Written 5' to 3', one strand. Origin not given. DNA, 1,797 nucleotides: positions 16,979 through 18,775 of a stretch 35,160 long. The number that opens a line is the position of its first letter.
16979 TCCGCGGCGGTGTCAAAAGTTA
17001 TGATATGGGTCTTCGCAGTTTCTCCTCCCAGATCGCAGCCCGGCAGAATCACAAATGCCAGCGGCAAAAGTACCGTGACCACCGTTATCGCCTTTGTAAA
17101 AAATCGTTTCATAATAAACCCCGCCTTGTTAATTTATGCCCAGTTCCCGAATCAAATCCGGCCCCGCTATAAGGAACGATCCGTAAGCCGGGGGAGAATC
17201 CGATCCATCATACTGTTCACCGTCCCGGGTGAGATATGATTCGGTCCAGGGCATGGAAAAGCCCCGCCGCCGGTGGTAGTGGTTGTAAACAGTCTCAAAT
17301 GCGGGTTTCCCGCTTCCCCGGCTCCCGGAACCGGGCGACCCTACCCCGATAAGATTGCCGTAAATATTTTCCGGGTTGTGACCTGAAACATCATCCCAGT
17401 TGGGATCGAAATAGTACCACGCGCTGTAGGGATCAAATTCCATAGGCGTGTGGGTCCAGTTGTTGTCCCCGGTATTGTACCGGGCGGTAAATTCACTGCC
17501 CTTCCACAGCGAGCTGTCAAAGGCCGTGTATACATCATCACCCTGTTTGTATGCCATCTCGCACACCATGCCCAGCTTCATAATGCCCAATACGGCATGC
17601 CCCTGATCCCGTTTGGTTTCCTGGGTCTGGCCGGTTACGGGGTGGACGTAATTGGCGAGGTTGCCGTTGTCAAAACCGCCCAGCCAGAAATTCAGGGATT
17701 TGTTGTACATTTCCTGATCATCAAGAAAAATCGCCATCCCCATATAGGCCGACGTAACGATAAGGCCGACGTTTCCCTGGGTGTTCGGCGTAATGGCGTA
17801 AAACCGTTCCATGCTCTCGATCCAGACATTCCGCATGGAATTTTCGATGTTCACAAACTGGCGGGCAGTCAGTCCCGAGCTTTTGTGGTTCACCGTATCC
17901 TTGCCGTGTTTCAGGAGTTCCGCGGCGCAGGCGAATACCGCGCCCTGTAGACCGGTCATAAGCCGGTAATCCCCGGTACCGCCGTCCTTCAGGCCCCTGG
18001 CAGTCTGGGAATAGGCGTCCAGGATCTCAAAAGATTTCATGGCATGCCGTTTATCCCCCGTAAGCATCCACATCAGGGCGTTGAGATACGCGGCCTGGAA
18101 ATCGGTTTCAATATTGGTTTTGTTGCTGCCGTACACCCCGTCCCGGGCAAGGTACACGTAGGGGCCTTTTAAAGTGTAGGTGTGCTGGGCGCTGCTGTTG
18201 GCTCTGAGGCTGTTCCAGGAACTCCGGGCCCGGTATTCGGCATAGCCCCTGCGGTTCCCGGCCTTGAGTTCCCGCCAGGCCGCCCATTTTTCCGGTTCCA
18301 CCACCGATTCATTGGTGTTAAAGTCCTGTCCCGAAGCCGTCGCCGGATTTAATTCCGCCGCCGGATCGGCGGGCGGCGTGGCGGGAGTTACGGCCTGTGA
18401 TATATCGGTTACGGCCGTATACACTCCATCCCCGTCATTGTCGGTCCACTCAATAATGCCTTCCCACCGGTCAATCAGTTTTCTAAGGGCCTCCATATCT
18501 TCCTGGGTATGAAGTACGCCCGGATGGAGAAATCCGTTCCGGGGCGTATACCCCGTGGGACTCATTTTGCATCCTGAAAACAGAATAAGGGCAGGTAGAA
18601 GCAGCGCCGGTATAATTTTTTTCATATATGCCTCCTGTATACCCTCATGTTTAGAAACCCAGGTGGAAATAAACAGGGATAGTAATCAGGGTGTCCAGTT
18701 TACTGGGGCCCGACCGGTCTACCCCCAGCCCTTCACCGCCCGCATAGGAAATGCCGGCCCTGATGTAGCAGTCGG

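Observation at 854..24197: Sixteen-gene, single-strand polysaccharide-utilisation locus of non-Sus design in a spirochaete-like genome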

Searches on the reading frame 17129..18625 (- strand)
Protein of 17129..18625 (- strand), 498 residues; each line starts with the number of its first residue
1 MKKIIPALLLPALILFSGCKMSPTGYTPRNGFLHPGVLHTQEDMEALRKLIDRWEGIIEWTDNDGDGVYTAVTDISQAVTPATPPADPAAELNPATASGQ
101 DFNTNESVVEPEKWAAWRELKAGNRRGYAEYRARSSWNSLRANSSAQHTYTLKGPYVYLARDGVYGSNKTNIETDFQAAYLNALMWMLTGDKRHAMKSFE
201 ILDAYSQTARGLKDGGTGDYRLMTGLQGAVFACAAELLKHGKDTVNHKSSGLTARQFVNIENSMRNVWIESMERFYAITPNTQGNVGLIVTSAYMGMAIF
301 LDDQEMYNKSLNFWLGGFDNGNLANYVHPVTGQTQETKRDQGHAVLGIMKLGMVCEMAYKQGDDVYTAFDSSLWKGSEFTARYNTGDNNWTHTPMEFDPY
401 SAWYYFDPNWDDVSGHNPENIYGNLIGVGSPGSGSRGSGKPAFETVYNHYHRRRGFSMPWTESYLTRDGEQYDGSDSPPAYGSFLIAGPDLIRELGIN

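Call 6: search_protein_families(library=pfam, proteins=[window:17129-18625:-], max_evalue=0.01)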
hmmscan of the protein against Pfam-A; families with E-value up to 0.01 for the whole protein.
window:17129-18625:- (498 aa): 1 family
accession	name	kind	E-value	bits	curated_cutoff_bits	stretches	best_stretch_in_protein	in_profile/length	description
PF05426.18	Alginate_lyase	-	1.3e-09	38.4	22.2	1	155-389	32-274/275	Alginate lyase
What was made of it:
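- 17129..18625 (-): g12: lipoprotein, lyase-like alpha/alpha domain, type B (lyB). Pfam Alginate_lyase scores 38.4 bits (call 6).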

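Call 14: search_solved_structures(query=window:17129-18625:-, max_evalue=1)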
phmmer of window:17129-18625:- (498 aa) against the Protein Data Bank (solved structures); distinct sequences matched with E-value up to 1: 0.
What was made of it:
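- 17129..18625 (-): No PDB hit by phmmer (call 14).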

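Call 29: search_protein_families(library=ncbifam, proteins=[window:17129-18625:-], max_evalue=0.01)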
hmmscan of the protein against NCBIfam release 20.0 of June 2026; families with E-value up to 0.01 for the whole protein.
window:17129-18625:- (498 aa): 0 families

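Call 33: find_homologous_proteins(query=window:17129-18625:-, max_evalue=0.001)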
Query window:17129-18625:- (498 aa): 31 proteins with E <= 0.001 among 8000 candidates.
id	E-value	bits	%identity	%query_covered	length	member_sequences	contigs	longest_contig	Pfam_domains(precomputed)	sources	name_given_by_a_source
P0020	0.0e+0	1175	100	100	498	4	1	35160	PF05426.19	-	-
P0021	1.7e-267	906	77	100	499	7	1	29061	PF05426.19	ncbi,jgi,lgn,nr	ncbi:MAG: alginate lyase family protein [Treponema sp.]|jgi:hypothetical protein|nr:alginate lyase f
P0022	1.9e-255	867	74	100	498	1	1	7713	PF05426.19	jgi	jgi:hypothetical protein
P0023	6.9e-125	436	45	100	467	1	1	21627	PF05426.19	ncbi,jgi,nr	ncbi:MAG: alginate lyase family protein [Treponema sp.]|jgi:hypothetical protein|nr:alginate lyase f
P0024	6.7e-124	433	45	100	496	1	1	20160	PF05426.19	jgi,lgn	jgi:hypothetical protein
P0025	1.1e-117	412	44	99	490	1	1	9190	PF05426.19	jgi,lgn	jgi:hypothetical protein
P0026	7.9e-112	393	42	96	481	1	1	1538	PF05426.19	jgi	-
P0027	1.2e-108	382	40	98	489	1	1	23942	PF05426.19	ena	-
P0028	6.6e-71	258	41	72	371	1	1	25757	PF05426.19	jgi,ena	-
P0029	7.8e-70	254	41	71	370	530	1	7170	PF05426.19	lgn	-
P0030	2.0e-67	246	38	71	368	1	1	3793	PF05426.19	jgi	jgi:tetratricopeptide (TPR) repeat protein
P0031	1.2e-64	237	38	71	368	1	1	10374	PF05426.19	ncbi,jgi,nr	ncbi:MAG: alginate lyase family protein [Prevotellaceae bacterium]|jgi:hypothetical protein|nr:algin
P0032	4.9e-64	235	37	71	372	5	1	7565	PF05426.19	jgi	jgi:hypothetical protein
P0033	1.1e-60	224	37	71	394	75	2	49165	PF05426.19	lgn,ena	-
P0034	2.6e-56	210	39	67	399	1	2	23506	PF05426.19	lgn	-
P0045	8.9e-24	102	28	68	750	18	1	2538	PF13385.14,PF05426.19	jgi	jgi:hypothetical protein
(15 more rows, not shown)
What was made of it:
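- Homologues exist that are fused to CBM6/35/96 modules and to a dockerin (call 33).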

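Call 36: search_solved_structures(query=A2, max_evalue=1, show_alignments=2)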
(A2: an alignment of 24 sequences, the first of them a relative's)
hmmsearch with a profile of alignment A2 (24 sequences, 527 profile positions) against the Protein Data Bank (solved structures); distinct sequences matched with E-value up to 1: 12.
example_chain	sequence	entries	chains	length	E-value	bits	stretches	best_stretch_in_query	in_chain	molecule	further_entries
5g56_A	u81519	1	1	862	2e-05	26.8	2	399-445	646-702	CARBOHYDRATE BINDING FAMILY 6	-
8zvk_A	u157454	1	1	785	0.0011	21.1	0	418-490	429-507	AaBgIC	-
3mpc_A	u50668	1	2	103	0.011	17.8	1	399-445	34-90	Fn3-like protein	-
2cdo_A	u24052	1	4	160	0.018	17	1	396-507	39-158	BETA-AGARASE 1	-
3nfv_A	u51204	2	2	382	0.033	16.2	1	107-293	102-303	alginate lyase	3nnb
2cdp_A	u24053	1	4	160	0.035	16.1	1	396-507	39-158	BETA-AGARASE 1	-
1hv6_A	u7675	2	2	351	0.16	13.9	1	120-295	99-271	ALGINATE LYASE | PROTEIN (ALGINATE LYASE A1-III)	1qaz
4f10_A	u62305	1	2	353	0.18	13.7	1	120-295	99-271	Alginate lyase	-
4e1y_A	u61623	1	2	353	0.18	13.7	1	120-295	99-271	Alginate lyase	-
4f13_A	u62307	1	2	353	0.27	13.2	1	120-295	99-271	Alginate lyase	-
5la2_A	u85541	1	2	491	0.28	13.1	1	407-488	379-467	Carbohydrate binding family 6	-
2y8k_A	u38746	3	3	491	0.28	13.1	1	407-488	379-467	CARBOHYDRATE BINDING FAMILY 6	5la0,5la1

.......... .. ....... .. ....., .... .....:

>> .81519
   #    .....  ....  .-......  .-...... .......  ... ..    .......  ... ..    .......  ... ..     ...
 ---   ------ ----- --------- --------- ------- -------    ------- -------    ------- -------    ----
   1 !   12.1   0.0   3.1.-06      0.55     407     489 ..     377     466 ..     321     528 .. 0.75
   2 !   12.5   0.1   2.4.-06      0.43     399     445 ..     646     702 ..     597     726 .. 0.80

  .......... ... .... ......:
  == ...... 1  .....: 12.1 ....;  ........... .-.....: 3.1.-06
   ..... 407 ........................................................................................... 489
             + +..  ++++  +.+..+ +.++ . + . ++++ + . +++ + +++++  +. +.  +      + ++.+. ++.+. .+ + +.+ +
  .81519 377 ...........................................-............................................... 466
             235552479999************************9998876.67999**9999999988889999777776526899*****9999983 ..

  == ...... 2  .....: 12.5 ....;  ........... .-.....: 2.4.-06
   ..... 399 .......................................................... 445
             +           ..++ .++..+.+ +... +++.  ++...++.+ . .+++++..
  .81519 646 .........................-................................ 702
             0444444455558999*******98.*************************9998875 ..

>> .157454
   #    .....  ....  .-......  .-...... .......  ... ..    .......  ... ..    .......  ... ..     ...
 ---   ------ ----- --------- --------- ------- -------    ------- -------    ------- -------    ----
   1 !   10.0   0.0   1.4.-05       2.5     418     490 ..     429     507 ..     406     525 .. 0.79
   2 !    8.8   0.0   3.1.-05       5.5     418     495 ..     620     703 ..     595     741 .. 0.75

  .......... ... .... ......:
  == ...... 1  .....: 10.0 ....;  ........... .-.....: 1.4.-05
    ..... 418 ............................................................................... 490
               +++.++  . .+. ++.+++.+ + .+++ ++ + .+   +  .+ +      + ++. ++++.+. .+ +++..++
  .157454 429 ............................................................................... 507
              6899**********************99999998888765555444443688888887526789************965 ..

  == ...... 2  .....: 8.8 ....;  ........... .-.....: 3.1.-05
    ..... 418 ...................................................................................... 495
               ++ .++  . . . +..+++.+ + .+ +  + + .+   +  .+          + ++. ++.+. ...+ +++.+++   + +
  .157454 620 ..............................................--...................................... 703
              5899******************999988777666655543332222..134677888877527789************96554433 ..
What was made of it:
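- Tried and rejected: The first family profile (A2) was contaminated by CBM-bearing members and hit CBM6 chains (call 36).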

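Call 37: find_encoding_contigs(protein=P0021, flank=10000, max_places=3)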
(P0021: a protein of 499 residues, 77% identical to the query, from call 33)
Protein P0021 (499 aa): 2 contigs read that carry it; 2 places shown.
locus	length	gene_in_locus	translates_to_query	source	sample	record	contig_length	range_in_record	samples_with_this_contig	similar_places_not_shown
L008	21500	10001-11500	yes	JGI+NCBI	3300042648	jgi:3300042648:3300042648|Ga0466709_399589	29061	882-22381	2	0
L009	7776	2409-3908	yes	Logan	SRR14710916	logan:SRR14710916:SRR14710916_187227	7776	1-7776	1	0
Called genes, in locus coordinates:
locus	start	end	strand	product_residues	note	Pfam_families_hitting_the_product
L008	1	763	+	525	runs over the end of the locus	PF01547:SBP_bac_1, PF12010:DUF3502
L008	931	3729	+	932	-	PF13385:Laminin_G_3, PF09479:Flg_new, PF13385:Laminin_G_3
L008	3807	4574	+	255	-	-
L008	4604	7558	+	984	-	PF13385:Laminin_G_3, PF05426:Alginate_lyase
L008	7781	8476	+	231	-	-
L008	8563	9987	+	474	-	-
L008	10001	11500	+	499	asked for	PF05426:Alginate_lyase (faint)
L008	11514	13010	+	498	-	PF09479:Flg_new (weak)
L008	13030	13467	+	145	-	-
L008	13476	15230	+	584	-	PF09479:Flg_new, PF13385:Laminin_G_3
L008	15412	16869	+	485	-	PF00295:Glyco_hydro_28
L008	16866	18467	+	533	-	PF05426:Alginate_lyase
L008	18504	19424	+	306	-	PF00528:BPD_transp_1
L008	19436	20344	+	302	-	PF00528:BPD_transp_1 (weak)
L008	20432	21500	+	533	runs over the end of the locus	PF01547:SBP_bac_1, PF12010:DUF3502 (weak)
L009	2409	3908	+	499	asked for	PF05426:Alginate_lyase (faint)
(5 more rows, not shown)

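Call 38: find_encoding_contigs(protein=P0027, flank=10000, max_places=2)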
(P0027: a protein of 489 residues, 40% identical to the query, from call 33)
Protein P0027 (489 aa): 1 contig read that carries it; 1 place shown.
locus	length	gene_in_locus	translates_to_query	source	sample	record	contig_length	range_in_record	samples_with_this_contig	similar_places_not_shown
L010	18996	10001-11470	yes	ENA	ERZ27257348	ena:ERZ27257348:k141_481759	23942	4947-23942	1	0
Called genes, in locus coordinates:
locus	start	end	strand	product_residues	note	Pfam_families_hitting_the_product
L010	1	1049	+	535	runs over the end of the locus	-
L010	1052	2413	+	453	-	PF12708:Pect-lyase_RHGA_epim (weak), PF00295:Glyco_hydro_28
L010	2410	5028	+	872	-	PF13385:Laminin_G_3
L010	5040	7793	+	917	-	PF13385:Laminin_G_3, PF05426:Alginate_lyase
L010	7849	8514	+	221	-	-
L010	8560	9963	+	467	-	-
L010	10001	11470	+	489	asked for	PF05426:Alginate_lyase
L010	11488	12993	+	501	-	PF09479:Flg_new (faint), PF13385:Laminin_G_3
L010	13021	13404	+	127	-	-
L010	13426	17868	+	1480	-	PF13385:Laminin_G_3, PF09479:Flg_new (weak)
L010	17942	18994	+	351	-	?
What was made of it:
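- LamG-lyase fusions occur in L008, L010 and P0045-49 (calls 33, 37, 38).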

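Call 44: find_encoding_contigs(protein=P0033, flank=10000, max_places=2)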
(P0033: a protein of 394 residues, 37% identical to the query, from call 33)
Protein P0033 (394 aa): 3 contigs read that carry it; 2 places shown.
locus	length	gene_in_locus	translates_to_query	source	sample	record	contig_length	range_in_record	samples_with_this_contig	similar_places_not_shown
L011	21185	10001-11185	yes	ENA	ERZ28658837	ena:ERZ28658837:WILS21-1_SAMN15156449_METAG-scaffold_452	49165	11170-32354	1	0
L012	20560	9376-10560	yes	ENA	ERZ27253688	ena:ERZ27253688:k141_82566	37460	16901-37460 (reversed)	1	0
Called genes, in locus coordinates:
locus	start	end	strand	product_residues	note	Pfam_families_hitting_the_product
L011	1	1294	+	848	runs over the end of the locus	PF13802:Gal_mutarotas_2, PF01055:Glyco_hydro_31_2nd, PF21365:Glyco_hydro_31_3rd, PF17137:DUF5110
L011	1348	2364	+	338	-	PF01757:Acyl_transf_3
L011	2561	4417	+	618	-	PF07944:Beta-AFase-like_GH127_cat, PF20736:Glyco_hydro127M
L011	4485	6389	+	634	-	PF14508:GH97_N, PF10566:Glyco_hydro_97, PF14509:GH97_C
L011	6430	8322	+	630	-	PF14508:GH97_N, PF10566:Glyco_hydro_97, PF14509:GH97_C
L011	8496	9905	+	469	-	PF00295:Glyco_hydro_28 (weak)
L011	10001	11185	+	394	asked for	PF05426:Alginate_lyase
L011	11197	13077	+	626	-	PF05426:Alginate_lyase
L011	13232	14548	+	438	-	PF07494:Reg_prop (faint)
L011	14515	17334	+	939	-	PF07494:Reg_prop (faint), PF07495:Y_Y_Y, PF00512:HisKA, PF02518:HATPase_c, PF00072:Response_reg, PF12833:HTH_18, PF00165:HTH_AraC (weak)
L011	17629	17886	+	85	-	-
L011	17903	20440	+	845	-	PF05426:Alginate_lyase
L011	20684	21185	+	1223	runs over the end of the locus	-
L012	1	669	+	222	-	?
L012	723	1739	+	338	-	PF01757:Acyl_transf_3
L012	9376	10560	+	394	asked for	PF05426:Alginate_lyase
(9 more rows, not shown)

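Call 45: search_solved_structures(query=A4, max_evalue=10, show_alignments=3)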
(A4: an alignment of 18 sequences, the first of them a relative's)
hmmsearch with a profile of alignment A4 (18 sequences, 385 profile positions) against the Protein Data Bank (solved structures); distinct sequences matched with E-value up to 10: 4.
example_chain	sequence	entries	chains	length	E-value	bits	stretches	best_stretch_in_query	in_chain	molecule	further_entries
3nfv_A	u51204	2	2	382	0.062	15.3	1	78-282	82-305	alginate lyase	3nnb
1hv6_A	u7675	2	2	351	0.96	11.4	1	208-282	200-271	ALGINATE LYASE | PROTEIN (ALGINATE LYASE A1-III)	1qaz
4e1y_A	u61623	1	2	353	0.97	11.4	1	208-282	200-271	Alginate lyase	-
4f10_A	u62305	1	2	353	0.97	11.4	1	208-282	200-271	Alginate lyase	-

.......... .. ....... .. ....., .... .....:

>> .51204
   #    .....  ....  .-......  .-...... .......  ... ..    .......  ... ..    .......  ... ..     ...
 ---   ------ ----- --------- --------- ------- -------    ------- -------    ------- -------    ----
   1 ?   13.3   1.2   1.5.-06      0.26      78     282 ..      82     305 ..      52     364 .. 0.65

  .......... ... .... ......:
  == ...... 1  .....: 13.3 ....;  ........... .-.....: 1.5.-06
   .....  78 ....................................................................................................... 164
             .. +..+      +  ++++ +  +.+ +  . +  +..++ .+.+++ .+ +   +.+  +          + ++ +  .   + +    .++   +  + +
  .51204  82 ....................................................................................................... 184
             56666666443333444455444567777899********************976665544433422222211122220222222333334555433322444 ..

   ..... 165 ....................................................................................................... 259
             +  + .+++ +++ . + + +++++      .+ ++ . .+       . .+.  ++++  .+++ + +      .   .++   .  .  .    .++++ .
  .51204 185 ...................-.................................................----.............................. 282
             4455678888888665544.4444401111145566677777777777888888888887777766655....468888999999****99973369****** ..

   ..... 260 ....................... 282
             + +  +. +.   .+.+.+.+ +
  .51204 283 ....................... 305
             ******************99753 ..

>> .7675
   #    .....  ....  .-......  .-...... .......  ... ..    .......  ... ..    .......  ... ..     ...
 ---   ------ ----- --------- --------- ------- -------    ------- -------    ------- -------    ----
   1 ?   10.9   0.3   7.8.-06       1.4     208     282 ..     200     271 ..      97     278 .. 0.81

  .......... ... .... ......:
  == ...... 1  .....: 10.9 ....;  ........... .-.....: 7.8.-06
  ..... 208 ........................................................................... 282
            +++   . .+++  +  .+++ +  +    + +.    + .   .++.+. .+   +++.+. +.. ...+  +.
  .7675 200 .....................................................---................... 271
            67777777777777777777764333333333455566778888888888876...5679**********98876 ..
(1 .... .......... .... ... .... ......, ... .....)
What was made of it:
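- On PL5-type alginate lyase: In that weak alignment the Tyr246 and His192 positions are not matched (call 45).
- A family profile hits 3nfv at E 0.06 and PL5 A1-III at E about 1 (call 45). Profile alignments to PL5 and 3nfv are non-significant, and the PL5 catalytic His and Tyr are not matched (call 45).
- Tried and rejected: It was redone with single-domain members (call 45).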

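Call 63: find_related_loci(query=A4, collection=genome_contigs, flank=10000)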
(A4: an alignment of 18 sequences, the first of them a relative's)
Query A4 (498 aa) in genome_contigs; peptide patterns used: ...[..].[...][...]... (x = any residue, [..] = any of these).
600 stretches matched a pattern (row limit reached: there are more); 505 encode a relative of the query (tblastn E <= 1e-3); the best 80 are kept; 80 distinct loci.
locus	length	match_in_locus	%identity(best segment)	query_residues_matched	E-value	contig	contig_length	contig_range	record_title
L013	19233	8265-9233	42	130-486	4e-73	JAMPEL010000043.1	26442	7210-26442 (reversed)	MAG: Roseburia sp. isolate NALB_7823_13 Scaffold_#43__SCF_043___26442_bp, whole genome shotgun sequence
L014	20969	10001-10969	40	130-486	1e-72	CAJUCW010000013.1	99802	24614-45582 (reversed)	MAG TPA_asm: uncultured Muribaculaceae bacterium isolate MGBC129154 genome assembly, contig: MGBC129154.13, whole genome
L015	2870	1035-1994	40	133-486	2e-73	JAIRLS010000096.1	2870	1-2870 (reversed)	MAG: Bacteroidales bacterium isolate Cc175_bin60 k119_1879949, whole genome shotgun sequence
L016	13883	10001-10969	39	130-486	6e-72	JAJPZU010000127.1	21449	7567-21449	MAG: Prevotellaceae bacterium isolate BH.3_6 NODE_412_length_21449_cov_19.169954, whole genome shotgun sequence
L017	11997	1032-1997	40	131-486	3e-71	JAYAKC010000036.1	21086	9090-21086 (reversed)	MAG: bacterium isolate P048L1-25 NODE_1261_length_21086_cov_8.527364, whole genome shotgun sequence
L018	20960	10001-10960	39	136-488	3e-71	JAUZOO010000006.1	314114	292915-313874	MAG: Bacteroidota bacterium isolate bin129(14d) IAGCJBLB_6, whole genome shotgun sequence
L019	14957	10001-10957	37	133-486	1e-70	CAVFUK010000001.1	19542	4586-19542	Anaerovoracaceae bacterium isolate H07613-L1_cleanbin_000018 genome assembly, contig: Spades_H07613-L1_contig_1109, whol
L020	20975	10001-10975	39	135-493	3e-70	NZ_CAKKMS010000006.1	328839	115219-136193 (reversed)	Pedobacter sp. Bi126, whole genome shotgun sequence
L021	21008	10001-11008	40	98-465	2e-69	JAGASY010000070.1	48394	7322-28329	MAG: Bacteroidaceae bacterium isolate RGIG8745 Water_deer_Colon-4__c205978, whole genome shotgun sequence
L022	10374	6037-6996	38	133-486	1e-68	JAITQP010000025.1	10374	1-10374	MAG: Prevotellaceae bacterium isolate Roe453_bin105 k119_462114, whole genome shotgun sequence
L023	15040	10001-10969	38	130-486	1e-67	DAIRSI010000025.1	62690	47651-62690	MAG TPA_asm: Bacteroidaceae bacterium isolate CTOTU1902 NODE_108_length_62690_cov_30.764078, whole genome shotgun sequen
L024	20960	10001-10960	37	133-486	5e-67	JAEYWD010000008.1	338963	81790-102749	MAG: Bacteroidetes bacterium isolate OH_CBlB_256 k127_1514517, whole genome shotgun sequence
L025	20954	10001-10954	37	135-486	2e-66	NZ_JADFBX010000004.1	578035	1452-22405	Pedobacter sp. MC2016-24 Contig_04, whole genome shotgun sequence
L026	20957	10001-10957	37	136-488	4e-66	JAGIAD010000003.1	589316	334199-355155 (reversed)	MAG: Sphingobacteriaceae bacterium isolate BIN13 scaffold3_cov0, whole genome shotgun sequence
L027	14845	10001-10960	38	133-486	6e-66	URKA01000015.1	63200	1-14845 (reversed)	uncultured Paraprevotella sp. isolate UMGS1073 genome assembly, contig: NODE_468_length_63200_cov_10.869538, whole genom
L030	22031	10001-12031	38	133-486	5e-64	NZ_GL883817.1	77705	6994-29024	Paraprevotella xylaniphila YIT 11841 Scfld16, whole genome shotgun sequence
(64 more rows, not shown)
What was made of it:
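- At least 505 lyase-like relatives occur in GTDB representative genomes (call 63).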
